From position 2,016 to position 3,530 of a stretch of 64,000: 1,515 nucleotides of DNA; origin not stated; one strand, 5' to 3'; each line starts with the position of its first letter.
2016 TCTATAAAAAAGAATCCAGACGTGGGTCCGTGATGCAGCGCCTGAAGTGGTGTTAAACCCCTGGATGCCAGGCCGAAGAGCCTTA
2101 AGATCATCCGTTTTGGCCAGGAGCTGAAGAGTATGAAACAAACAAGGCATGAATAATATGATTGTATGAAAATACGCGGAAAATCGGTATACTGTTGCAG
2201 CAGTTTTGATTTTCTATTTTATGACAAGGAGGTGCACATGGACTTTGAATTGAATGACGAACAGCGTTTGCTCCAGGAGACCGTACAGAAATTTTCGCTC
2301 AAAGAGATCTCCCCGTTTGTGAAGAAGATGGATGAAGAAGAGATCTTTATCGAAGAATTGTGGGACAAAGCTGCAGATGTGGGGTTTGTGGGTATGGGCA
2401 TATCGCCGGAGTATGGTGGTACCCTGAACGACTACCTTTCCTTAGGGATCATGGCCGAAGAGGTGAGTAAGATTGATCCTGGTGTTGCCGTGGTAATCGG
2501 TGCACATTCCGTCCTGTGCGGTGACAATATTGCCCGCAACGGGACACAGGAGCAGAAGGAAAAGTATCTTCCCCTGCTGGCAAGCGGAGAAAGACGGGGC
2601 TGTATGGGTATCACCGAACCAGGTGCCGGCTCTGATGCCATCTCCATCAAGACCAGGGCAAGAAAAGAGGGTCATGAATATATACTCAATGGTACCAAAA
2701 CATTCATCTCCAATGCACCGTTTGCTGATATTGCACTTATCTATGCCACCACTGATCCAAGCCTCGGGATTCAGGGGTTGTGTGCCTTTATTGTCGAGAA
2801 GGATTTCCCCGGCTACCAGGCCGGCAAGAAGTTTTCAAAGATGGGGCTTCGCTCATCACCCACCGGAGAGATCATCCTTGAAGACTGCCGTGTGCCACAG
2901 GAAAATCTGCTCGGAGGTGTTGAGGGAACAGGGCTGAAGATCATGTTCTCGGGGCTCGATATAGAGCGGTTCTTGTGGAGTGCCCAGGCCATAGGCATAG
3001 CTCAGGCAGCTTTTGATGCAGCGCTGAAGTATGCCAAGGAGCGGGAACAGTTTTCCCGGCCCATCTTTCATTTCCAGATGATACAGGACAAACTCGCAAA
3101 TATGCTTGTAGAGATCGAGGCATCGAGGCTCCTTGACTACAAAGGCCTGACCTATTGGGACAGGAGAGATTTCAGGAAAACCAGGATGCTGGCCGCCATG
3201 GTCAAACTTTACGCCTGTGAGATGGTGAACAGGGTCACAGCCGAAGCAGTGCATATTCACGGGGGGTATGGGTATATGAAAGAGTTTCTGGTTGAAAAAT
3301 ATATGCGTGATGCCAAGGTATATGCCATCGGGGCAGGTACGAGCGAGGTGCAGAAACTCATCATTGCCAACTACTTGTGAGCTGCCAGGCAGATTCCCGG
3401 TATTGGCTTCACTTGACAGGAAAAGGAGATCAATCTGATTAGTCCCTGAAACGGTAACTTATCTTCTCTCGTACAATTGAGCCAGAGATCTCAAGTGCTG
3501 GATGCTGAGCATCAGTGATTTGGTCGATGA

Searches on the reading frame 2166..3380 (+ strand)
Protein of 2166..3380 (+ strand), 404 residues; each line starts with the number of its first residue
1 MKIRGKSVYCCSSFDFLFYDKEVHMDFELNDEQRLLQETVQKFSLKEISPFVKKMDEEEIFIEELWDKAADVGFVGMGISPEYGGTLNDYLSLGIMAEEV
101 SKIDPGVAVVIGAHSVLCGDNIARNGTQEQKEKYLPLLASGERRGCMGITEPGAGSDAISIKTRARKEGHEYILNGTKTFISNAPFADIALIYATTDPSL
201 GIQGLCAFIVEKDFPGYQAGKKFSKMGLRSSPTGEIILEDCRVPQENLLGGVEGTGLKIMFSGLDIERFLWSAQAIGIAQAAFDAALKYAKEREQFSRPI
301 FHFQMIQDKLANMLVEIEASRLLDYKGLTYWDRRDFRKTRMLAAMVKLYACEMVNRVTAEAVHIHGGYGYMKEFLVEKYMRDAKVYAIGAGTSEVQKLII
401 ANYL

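Call 40: search_protein_families(library=pfam, proteins=[window:2166-3380:+])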
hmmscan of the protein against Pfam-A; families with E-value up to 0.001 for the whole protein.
window:2166-3380:+ (404 aa): 4 families
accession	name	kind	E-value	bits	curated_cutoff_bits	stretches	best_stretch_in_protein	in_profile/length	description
PF00441.29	Acyl-CoA_dh_1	-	9e-45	152.9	22.4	1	254-402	1-147/150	Acyl-CoA dehydrogenase, C-terminal domain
PF02771.21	Acyl-CoA_dh_N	-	6e-34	117.2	22.9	1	30-142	1-113/113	Acyl-CoA dehydrogenase, N-terminal domain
PF02770.24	Acyl-CoA_dh_M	-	5.1e-24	84.7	33.3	1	146-241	1-97/97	Acyl-CoA dehydrogenase, middle domain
PF08028.16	Acyl-CoA_dh_2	-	1.8e-16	61.1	22.7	1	271-388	3-128/134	Acyl-CoA dehydrogenase, C-terminal domain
